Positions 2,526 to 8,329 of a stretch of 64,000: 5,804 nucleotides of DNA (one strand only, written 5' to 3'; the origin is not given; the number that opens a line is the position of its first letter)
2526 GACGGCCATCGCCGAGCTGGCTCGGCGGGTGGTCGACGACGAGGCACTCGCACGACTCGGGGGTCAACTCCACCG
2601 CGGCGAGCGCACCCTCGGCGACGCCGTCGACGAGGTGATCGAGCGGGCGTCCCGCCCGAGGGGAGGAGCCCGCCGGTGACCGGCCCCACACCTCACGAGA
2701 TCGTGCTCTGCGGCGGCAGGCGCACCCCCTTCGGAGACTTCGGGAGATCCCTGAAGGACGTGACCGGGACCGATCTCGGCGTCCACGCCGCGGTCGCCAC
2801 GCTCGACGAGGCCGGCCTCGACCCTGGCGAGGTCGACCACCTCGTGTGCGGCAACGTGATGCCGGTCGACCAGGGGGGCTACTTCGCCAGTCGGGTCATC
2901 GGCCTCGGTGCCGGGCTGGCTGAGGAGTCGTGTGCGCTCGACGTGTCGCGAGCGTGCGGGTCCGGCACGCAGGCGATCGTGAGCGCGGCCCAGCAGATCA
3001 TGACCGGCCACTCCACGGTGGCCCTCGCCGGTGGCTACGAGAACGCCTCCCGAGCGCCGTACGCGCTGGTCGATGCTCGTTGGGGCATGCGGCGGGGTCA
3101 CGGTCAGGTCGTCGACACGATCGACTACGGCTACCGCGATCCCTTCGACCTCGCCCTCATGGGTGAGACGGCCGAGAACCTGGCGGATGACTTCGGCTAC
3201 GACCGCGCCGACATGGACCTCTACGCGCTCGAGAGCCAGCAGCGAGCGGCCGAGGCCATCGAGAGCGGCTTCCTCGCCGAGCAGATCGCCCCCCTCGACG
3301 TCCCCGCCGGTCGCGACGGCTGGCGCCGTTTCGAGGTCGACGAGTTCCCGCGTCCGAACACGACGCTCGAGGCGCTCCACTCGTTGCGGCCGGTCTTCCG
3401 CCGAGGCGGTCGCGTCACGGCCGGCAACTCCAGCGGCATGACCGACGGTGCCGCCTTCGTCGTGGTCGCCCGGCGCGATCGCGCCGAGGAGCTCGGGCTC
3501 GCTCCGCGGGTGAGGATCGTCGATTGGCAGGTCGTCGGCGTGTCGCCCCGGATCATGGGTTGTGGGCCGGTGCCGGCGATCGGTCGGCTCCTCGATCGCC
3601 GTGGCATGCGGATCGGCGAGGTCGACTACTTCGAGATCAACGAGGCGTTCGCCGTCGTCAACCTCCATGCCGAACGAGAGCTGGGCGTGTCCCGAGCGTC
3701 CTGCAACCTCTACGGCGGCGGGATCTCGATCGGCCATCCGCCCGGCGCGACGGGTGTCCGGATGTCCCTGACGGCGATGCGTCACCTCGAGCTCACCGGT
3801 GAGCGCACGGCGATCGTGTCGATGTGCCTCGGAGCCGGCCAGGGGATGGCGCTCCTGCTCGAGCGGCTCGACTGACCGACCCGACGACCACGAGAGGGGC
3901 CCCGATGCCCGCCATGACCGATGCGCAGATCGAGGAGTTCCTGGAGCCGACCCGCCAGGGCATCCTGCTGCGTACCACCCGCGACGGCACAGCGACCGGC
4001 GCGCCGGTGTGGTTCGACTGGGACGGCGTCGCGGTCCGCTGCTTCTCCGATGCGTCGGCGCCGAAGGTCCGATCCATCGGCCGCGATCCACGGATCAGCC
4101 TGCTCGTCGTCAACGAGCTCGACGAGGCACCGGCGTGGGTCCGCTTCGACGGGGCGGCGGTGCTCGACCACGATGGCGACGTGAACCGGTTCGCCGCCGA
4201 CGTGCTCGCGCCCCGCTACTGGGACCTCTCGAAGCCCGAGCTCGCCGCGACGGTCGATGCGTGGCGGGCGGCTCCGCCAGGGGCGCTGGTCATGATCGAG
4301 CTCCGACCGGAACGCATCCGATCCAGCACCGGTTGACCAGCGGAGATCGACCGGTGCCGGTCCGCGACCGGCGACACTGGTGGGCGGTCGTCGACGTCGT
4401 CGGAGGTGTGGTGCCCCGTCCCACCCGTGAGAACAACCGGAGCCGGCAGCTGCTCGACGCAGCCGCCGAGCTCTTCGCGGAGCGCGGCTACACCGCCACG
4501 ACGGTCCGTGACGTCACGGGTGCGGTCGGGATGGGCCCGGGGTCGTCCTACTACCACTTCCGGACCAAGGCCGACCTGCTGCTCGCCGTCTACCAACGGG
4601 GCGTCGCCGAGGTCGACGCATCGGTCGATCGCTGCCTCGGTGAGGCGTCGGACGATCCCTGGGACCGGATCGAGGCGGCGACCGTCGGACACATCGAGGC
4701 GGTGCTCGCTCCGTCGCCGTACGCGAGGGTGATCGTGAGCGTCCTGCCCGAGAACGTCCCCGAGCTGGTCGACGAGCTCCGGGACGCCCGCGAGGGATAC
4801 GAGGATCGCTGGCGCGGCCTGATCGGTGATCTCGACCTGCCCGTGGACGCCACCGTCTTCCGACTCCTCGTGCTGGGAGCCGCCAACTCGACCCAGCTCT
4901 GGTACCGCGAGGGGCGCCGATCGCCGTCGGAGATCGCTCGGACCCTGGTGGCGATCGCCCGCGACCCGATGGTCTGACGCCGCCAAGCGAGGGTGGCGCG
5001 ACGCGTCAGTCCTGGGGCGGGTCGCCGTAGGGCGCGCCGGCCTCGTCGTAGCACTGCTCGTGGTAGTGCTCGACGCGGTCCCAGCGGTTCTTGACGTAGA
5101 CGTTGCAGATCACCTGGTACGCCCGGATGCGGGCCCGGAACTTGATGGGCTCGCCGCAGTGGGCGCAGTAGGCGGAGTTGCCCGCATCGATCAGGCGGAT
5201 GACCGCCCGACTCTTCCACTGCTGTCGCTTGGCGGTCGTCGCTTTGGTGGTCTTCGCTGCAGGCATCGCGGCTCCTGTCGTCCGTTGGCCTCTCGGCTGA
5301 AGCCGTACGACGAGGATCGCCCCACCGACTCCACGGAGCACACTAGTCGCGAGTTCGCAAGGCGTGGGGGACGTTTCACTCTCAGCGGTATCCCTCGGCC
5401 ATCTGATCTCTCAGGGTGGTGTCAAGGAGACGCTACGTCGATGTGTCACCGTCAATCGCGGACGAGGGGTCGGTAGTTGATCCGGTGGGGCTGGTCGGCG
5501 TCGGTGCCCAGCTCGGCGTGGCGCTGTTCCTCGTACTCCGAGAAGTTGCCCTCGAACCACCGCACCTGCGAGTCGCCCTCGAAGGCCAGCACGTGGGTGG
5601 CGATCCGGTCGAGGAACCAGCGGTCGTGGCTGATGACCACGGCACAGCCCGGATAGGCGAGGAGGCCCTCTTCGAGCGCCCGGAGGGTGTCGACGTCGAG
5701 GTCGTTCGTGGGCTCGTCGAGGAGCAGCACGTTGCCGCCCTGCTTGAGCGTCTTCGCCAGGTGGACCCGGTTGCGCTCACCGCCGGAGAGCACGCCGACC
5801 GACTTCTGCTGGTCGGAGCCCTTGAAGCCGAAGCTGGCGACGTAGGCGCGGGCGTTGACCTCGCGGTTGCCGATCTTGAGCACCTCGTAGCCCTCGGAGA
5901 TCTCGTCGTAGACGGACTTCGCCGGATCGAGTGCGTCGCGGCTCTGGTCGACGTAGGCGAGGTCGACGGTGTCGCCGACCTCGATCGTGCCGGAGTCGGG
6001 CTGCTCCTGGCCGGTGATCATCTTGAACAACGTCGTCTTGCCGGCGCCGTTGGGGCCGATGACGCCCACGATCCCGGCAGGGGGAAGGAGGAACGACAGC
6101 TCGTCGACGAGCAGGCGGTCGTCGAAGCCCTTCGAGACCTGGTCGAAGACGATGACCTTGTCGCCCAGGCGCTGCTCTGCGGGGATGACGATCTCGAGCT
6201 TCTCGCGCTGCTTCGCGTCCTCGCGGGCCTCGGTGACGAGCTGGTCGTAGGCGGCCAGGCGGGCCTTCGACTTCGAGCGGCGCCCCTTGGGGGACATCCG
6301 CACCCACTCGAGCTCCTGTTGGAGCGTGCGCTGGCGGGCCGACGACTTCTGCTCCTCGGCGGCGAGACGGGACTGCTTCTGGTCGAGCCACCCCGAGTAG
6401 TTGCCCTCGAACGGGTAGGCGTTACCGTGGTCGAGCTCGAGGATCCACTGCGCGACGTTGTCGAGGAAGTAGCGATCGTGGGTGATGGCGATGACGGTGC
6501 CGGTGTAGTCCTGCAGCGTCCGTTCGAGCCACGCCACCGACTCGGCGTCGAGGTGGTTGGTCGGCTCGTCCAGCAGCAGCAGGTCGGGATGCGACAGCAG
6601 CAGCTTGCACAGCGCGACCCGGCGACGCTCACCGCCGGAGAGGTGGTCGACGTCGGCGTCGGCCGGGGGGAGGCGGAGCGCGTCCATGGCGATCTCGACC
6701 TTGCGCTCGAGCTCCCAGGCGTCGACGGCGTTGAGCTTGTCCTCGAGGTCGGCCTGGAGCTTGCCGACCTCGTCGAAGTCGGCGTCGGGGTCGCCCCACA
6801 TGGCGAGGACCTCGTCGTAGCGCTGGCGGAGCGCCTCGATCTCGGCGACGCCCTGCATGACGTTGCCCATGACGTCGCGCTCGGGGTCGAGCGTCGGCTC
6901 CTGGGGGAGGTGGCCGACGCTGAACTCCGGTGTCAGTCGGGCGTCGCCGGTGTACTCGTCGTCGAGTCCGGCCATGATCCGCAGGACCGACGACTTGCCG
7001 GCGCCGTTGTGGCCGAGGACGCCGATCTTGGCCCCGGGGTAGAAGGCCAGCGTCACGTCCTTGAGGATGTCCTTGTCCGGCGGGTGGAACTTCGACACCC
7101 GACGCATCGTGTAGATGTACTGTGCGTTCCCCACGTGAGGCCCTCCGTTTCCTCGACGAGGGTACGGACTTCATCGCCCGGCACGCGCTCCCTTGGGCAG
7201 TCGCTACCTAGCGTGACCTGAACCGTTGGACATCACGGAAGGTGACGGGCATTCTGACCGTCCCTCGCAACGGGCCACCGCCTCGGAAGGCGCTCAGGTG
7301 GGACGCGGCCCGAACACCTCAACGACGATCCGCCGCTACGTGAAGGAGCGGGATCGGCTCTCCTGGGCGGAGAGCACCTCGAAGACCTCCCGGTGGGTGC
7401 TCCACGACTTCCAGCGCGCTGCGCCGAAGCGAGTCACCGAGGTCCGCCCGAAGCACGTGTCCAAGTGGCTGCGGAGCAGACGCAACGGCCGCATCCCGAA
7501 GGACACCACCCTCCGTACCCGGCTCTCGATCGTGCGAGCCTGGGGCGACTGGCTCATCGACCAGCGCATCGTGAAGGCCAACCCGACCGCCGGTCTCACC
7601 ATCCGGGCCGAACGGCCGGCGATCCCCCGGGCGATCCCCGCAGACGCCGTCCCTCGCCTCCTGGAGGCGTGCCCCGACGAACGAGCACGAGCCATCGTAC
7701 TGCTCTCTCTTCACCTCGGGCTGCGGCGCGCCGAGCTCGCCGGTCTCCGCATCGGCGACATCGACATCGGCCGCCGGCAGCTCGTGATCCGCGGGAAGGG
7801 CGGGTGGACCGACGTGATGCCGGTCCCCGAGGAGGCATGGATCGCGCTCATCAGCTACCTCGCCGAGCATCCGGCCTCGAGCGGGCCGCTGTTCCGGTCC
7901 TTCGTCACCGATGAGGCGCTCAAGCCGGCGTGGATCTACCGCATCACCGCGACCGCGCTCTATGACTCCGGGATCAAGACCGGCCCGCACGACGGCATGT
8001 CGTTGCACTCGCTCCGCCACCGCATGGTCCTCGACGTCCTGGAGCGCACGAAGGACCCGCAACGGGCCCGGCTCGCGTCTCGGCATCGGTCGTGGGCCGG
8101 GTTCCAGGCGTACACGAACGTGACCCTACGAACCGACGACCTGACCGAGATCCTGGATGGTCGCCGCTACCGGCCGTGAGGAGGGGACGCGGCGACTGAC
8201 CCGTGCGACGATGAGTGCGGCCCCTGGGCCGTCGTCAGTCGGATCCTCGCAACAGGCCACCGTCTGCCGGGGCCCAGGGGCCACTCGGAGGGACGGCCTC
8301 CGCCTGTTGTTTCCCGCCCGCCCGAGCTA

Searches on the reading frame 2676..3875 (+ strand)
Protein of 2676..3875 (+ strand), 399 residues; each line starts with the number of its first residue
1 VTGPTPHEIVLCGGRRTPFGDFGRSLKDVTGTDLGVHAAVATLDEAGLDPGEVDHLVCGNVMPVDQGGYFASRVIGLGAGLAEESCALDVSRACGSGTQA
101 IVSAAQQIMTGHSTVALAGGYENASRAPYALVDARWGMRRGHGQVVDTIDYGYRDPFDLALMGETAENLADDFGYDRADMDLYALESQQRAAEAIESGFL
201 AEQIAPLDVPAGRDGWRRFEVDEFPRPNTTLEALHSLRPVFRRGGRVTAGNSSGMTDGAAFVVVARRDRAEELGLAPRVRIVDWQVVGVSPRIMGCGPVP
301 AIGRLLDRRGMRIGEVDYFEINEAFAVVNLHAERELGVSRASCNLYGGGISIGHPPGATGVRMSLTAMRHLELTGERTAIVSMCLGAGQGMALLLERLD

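Call 31: search_protein_families(library=pfam, proteins=[window:2676-3875:+], max_evalue=0.001)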
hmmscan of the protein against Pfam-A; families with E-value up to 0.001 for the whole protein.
window:2676-3875:+ (399 aa): 2 families
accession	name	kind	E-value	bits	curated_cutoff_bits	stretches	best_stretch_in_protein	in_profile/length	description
PF00108.29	Thiolase_N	-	3e-68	230.5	26.4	1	10-267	2-259/260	Thiolase, N-terminal domain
PF02803.24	Thiolase_C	-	4.8e-37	126.8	27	1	277-397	3-123/123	Thiolase, C-terminal domain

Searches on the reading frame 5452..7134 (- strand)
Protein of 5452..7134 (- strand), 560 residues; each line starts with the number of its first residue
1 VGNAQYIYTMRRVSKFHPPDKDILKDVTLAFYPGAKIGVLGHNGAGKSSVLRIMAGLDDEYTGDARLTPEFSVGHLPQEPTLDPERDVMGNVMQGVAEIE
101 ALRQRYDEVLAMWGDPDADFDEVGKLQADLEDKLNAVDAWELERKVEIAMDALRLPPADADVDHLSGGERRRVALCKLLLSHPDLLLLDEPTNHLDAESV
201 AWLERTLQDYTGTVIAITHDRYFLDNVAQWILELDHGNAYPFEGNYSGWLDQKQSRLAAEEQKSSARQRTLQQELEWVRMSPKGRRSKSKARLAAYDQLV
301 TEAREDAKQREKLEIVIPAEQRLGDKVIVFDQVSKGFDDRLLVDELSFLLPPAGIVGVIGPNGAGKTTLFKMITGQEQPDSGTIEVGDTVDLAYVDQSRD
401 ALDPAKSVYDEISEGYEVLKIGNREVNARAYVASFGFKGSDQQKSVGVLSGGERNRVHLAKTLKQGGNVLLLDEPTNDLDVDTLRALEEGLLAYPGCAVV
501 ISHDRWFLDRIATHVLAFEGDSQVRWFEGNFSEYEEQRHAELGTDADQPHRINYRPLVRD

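Call 31: search_protein_families(library=pfam, proteins=[window:5452-7134:-], max_evalue=0.001)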
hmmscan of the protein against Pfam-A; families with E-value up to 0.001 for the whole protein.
window:5452-7134:- (560 aa): 9 families
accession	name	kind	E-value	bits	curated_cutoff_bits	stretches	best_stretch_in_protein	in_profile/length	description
PF00005.33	ABC_tran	-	3e-51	174.1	25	2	344-477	2-137/137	ABC transporter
PF13304.12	AAA_21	-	3.4e-16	60.6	27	1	163-225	236-304/304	AAA domain, putative AbiEii toxin, Type IV TA system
PF12848.13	ABC_tran_Xtn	-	1.6e-12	47.7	25.9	1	232-307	1-76/85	ABC transporter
PF02463.25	SMC_N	-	3.8e-08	33.5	40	0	161-228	133-206/220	RecF/RecN/SMC N terminal domain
PF13476.12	AAA_23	-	1.6e-06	29.3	27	0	352-374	18-40/201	AAA domain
PF13401.12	AAA_22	-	9.4e-06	26.4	27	0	353-449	5-65/130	AAA domain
PF13555.12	AAA_29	-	0.00041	20.5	27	0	350-370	19-39/61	P-loop containing region of AAA domain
PF00350.29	Dynamin_N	-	0.00054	20.5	27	0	356-399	1-45/168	Dynamin family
PF01926.29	MMR_HSR1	-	0.00079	20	21.9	0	356-380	2-25/113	50S ribosome-binding GTPase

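Call 86: find_related_loci(query=window:5452-7134:-, collection=genome_contigs, flank=2500)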
Query window:5452-7134:- (560 aa) in genome_contigs; peptide patterns used: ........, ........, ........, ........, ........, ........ (x = any residue, [..] = any of these).
600 stretches matched a pattern (row limit reached: there are more); 598 encode a relative of the query (tblastn E <= 1e-3); the best 80 are kept; 80 distinct loci.
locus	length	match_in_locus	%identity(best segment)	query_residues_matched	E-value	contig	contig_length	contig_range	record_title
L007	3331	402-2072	73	3-559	0e+0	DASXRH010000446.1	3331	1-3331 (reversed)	MAG TPA_asm: Acidimicrobiales bacterium isolate SMAG_U4634 k141_495411, whole genome shotgun sequence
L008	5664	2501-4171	73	3-559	0e+0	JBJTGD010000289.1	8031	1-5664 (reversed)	MAG: Acidimicrobiia bacterium isolate samp_4319_metabat2_29 samp_4319_1471801, whole genome shotgun sequence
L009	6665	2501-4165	72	5-559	0e+0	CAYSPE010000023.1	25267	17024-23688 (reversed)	MAG TPA_asm: uncultured Bifidobacterium sp. isolate SRP220891_co5_114 genome assembly, contig: NODE_1109_length_25267_co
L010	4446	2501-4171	72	3-559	0e+0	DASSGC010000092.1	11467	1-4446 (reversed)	MAG TPA_asm: Acidimicrobiales bacterium isolate SMAG_U1022 k141_460982, whole genome shotgun sequence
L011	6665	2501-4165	72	5-559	0e+0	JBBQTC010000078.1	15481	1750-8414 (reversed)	MAG: Acidimicrobiales bacterium isolate Co_metawrap_1803 Cmw_1803_k141_306581_length_15481_cov_9.0000, whole genome shot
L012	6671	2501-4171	72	3-559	0e+0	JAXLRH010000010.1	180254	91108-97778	MAG: Acidimicrobiales bacterium isolate STL-ACT4 C2.83.fa-10, whole genome shotgun sequence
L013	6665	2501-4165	72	4-559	0e+0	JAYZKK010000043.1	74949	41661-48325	MAG: Actinomycetota bacterium isolate XB_MAG281 DB_MAG281_0043, whole genome shotgun sequence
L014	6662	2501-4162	73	5-558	0e+0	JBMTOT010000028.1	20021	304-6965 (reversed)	MAG: Ilumatobacteraceae bacterium isolate Tbon_V5_S24_100percent_par_Tbon_V5_S24_metabat.61 NODE_1453_length_20021_cov_5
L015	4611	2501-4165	72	5-559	0e+0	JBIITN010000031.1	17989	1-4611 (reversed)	MAG: Ilumatobacteraceae bacterium isolate ME2004-07-22_3300044716_group2_bin176 Rohwer_bin53_scaffold_1531_c1, whole gen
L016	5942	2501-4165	72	5-559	0e+0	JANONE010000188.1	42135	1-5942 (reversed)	MAG: Ilumatobacteraceae bacterium isolate VAR_43_metabat_69 VAR_43_k141_2381554, whole genome shotgun sequence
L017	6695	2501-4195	73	3-559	0e+0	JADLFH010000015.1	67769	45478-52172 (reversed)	MAG: Microthrixaceae bacterium isolate SJ36 c_000000179856, whole genome shotgun sequence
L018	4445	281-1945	72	5-559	0e+0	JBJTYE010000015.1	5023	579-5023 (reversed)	MAG: Actinomycetota bacterium isolate samp_4443_semibin_440 samp_4443_174515, whole genome shotgun sequence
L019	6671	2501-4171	72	3-559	0e+0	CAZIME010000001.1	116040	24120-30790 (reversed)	MAG TPA_asm: uncultured Bifidobacterium sp. isolate SRP193358_co1_231 genome assembly, contig: NODE_156_length_116040_co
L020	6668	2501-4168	72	4-559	0e+0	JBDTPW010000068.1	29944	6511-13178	MAG: Ilumatobacteraceae bacterium isolate cluster3_bin.207 NODE_4633_length_29944_cov_7.394460, whole genome shotgun seq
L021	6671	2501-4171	72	3-559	0e+0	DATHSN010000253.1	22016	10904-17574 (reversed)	MAG TPA_asm: Acidimicrobiales bacterium isolate SMAG_U16052 k141_565095, whole genome shotgun sequence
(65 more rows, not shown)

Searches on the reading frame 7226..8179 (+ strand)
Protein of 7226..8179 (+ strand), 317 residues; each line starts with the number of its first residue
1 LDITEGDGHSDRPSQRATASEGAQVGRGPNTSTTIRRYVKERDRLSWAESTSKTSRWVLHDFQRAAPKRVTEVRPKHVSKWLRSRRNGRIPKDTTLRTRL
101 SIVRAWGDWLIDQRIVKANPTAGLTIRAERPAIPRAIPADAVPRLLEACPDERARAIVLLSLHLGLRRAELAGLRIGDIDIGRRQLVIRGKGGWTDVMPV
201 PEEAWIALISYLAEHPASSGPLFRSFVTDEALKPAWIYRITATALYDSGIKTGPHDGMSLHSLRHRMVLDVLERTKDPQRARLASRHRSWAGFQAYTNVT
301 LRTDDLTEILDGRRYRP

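Call 31: search_protein_families(library=pfam, proteins=[window:7226-8179:+], max_evalue=0.001)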
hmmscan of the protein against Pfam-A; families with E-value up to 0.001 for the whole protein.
window:7226-8179:+ (317 aa): 3 families
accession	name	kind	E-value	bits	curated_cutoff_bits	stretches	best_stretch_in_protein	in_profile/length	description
PF00589.27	Phage_integrase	-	8.5e-15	55.4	27.1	1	137-300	3-169/172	Phage integrase family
PF22022.2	Phage_int_M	-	0.00017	22.2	27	0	36-122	6-91/96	Phage integrase central domain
PF02899.23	Phage_int_SAM_1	-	0.00099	19.8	22.3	0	63-113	30-82/83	Phage integrase, N-terminal SAM-like domain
